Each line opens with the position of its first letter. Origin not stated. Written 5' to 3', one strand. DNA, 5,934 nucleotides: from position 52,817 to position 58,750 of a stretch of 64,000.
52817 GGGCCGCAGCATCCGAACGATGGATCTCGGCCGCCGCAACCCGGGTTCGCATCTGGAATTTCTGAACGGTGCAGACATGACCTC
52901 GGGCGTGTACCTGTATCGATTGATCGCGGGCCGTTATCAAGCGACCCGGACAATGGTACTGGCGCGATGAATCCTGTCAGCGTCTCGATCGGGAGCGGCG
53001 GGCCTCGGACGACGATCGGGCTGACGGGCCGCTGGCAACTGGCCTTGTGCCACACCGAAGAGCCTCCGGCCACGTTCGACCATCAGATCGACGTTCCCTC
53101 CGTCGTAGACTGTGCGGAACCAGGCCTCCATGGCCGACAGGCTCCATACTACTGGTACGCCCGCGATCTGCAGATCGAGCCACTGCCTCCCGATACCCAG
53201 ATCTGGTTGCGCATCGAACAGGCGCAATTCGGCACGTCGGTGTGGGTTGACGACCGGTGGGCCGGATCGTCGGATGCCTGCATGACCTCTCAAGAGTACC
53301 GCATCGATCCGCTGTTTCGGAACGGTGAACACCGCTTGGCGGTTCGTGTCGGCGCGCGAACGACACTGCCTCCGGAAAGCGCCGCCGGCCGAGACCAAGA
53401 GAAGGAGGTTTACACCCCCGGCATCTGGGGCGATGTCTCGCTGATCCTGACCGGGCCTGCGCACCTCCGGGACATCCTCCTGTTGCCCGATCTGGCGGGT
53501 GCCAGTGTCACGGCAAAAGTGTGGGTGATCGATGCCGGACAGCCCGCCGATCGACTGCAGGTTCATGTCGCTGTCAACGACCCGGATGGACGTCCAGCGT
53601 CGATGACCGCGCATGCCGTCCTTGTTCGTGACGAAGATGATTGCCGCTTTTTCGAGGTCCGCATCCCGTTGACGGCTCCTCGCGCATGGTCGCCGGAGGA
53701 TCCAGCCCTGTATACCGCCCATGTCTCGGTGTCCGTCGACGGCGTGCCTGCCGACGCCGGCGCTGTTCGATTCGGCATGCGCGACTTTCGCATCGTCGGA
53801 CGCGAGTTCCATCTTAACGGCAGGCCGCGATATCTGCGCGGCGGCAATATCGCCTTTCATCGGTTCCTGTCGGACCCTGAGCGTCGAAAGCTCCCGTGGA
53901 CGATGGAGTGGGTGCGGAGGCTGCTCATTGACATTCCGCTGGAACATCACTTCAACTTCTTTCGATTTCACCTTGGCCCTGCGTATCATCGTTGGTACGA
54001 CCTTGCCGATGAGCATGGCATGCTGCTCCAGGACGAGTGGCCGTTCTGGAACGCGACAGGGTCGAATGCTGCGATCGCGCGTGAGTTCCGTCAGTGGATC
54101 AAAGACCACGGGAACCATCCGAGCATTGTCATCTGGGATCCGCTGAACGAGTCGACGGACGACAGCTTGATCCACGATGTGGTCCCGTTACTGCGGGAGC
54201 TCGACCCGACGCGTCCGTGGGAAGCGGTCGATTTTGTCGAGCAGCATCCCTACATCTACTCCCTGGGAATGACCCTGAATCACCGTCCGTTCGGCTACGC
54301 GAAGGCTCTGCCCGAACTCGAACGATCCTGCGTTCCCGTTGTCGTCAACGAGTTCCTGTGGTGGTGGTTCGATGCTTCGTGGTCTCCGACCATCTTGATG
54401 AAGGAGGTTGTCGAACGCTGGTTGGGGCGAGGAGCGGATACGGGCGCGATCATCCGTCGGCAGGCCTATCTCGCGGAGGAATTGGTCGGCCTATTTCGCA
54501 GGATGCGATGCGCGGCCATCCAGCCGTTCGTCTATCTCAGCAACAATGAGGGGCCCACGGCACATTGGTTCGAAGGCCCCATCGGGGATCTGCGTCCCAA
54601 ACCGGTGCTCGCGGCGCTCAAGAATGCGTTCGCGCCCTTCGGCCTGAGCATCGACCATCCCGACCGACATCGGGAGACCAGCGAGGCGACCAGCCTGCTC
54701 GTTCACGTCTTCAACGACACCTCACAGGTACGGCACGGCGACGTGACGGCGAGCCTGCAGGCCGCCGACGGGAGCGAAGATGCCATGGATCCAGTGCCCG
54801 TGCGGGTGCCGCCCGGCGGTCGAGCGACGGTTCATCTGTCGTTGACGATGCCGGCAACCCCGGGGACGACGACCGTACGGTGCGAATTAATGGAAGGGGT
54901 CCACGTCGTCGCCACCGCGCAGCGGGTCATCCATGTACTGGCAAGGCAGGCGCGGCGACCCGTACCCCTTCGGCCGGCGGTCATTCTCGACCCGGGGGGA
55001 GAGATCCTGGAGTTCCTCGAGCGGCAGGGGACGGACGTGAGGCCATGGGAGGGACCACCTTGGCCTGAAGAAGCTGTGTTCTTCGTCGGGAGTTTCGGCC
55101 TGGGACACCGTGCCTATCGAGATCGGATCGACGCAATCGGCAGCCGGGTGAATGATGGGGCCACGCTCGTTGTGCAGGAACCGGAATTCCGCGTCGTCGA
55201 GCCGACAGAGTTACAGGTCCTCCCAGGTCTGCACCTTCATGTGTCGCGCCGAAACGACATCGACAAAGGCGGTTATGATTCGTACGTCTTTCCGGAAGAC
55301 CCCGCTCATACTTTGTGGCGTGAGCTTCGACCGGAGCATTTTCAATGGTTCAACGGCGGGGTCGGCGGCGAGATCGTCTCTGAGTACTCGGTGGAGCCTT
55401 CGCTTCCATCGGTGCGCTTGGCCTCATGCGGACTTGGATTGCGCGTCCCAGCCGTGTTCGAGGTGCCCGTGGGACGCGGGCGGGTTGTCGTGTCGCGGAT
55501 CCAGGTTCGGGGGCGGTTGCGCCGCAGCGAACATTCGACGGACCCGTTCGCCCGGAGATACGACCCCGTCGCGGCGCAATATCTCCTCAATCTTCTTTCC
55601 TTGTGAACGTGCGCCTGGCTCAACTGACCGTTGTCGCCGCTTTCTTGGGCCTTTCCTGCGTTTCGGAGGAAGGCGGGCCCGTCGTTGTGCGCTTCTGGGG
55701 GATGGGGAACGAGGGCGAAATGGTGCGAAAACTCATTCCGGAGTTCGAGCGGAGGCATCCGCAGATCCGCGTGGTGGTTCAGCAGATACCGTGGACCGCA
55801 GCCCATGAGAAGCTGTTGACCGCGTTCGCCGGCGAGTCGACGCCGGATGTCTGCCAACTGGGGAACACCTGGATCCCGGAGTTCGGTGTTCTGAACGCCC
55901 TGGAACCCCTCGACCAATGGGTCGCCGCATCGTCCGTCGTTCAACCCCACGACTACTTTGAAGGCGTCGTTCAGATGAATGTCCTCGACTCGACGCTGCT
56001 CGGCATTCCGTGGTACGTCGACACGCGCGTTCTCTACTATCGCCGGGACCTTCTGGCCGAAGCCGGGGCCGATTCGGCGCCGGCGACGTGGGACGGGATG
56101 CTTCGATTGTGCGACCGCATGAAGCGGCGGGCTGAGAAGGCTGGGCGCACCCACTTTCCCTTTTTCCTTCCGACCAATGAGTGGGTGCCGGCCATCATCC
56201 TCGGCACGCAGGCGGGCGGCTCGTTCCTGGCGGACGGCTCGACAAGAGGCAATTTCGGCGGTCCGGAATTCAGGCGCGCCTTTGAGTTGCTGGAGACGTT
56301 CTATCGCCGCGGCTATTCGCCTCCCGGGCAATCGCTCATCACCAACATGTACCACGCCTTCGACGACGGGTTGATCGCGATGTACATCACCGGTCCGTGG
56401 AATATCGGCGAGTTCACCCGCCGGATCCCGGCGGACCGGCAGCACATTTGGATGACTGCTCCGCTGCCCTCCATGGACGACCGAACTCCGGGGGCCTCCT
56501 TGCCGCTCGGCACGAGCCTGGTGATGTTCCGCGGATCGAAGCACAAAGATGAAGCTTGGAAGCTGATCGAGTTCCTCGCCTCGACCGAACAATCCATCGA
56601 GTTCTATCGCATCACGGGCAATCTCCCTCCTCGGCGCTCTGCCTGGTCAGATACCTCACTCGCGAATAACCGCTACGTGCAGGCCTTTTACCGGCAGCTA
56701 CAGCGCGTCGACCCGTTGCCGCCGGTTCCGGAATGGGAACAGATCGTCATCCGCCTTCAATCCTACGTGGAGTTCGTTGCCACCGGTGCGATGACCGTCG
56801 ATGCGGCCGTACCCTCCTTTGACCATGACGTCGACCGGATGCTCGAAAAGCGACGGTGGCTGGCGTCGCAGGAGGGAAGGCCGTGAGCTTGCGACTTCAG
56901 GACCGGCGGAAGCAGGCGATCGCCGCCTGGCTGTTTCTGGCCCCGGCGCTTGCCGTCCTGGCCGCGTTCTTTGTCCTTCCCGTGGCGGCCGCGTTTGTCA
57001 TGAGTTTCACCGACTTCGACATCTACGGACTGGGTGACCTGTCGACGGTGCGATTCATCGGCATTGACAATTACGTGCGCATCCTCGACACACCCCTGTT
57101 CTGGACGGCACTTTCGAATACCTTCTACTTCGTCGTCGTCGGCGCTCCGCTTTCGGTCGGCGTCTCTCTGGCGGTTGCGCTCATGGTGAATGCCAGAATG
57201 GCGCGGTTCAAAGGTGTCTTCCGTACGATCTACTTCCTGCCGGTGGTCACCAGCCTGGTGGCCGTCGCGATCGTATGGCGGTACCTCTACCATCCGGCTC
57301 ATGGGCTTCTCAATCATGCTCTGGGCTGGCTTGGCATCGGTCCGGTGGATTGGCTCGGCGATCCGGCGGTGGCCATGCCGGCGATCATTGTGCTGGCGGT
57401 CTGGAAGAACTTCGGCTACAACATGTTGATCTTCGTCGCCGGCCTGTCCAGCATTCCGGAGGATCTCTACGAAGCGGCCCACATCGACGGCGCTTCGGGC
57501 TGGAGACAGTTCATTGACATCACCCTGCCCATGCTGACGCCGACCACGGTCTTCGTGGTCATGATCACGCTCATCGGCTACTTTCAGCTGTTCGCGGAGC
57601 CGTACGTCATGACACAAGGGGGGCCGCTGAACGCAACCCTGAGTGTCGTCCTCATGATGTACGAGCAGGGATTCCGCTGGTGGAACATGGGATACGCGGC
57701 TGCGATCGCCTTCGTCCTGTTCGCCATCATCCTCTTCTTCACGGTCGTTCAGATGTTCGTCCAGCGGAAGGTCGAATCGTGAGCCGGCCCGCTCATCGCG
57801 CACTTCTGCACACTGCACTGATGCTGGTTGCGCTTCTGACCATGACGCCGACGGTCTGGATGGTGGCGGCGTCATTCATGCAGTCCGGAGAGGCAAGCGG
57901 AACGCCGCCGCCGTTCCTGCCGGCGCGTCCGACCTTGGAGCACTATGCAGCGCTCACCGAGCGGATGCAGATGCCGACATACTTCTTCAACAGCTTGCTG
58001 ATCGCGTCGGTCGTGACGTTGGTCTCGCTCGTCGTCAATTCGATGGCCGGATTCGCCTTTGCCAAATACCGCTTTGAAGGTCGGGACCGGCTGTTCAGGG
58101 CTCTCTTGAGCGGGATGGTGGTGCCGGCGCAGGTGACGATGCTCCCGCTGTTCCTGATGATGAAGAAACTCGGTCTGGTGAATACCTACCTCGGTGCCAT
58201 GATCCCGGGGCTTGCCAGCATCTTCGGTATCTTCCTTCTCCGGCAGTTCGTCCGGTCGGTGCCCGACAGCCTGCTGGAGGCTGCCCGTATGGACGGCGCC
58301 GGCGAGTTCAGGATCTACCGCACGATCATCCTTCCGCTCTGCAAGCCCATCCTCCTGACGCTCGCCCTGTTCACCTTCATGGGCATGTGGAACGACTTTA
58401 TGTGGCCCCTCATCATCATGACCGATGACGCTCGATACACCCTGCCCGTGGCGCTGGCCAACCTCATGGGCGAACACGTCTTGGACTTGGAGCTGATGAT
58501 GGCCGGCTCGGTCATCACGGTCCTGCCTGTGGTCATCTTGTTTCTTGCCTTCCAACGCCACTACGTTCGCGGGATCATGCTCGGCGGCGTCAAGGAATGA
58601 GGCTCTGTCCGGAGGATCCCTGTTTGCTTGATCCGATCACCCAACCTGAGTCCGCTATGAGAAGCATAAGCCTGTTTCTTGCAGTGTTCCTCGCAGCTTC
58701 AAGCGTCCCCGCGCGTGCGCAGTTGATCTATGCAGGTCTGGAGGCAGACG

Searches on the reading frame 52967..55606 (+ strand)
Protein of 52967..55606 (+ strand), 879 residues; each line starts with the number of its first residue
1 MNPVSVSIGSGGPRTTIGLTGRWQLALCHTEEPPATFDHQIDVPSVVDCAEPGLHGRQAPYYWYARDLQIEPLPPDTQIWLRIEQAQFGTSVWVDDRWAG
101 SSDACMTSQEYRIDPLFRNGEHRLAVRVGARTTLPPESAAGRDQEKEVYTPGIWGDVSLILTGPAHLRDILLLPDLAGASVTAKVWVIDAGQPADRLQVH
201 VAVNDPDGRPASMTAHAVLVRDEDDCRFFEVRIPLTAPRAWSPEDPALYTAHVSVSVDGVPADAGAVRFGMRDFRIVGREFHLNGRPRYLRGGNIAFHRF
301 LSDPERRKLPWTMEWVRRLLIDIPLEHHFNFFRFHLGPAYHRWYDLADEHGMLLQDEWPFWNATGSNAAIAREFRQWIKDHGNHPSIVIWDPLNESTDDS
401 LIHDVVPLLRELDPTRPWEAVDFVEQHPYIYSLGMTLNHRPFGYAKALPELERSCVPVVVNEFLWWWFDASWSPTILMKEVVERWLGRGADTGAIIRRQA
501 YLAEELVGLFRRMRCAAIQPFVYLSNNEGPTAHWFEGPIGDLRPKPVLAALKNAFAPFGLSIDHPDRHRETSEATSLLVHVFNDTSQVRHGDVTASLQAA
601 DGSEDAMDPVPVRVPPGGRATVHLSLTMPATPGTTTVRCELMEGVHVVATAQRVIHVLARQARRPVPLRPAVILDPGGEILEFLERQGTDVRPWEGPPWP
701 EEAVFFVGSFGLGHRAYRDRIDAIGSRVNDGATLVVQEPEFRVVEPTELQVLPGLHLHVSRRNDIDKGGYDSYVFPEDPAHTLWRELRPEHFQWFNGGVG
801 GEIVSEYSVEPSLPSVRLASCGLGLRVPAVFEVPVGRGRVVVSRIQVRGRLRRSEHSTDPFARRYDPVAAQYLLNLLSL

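Call 15: search_protein_families(library=pfam, proteins=[window:52967-55606:+])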
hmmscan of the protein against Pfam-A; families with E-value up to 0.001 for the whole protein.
window:52967-55606:+ (879 aa): 3 families
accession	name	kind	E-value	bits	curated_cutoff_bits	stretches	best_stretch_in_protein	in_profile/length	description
PF00703.27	Glyco_hydro_2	-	9.6e-12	46.1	23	1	166-272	2-109/109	Glycosyl hydrolases family 2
PF02836.23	Glyco_hydro_2_C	-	2.7e-10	40.3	21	1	278-422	5-162/302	Glycosyl hydrolases family 2, TIM barrel domain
PF02837.24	Glyco_hydro_2_N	-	2e-07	31.6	28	1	42-160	48-166/169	Glycosyl hydrolases family 2, sugar binding domain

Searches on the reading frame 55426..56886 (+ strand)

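Call 49: search_protein_families(library=pfam, proteins=[window:55426-56886:+], max_evalue=0.01)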
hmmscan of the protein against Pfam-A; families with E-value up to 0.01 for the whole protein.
window:55426-56886:+ (486 aa): 2 families
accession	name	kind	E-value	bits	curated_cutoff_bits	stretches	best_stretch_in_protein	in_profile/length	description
PF01547.30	SBP_bac_1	-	2.4e-40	139.9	26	1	100-389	10-305/307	Bacterial extracellular solute-binding protein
PF13416.11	SBP_bac_8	-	2.5e-35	123.1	27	1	103-407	2-266/279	Bacterial extracellular solute-binding protein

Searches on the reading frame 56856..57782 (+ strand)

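Call 15: search_protein_families(library=pfam, proteins=[window:56856-57782:+])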
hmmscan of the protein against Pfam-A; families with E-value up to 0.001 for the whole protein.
window:56856-57782:+ (308 aa): 1 family
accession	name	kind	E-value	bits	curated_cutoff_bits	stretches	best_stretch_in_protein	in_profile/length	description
PF00528.27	BPD_transp_1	-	4.8e-21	75.8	26.4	1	105-306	8-182/184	Binding-protein-dependent transport system inner membrane component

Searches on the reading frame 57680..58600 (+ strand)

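Call 49: search_protein_families(library=pfam, proteins=[window:57680-58600:+], max_evalue=0.01)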
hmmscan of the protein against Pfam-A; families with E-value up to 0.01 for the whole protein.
window:57680-58600:+ (306 aa): 1 family
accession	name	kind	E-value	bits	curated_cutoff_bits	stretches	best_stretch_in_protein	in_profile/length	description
PF00528.27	BPD_transp_1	-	7.1e-22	78.5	26.4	1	122-299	3-182/184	Binding-protein-dependent transport system inner membrane component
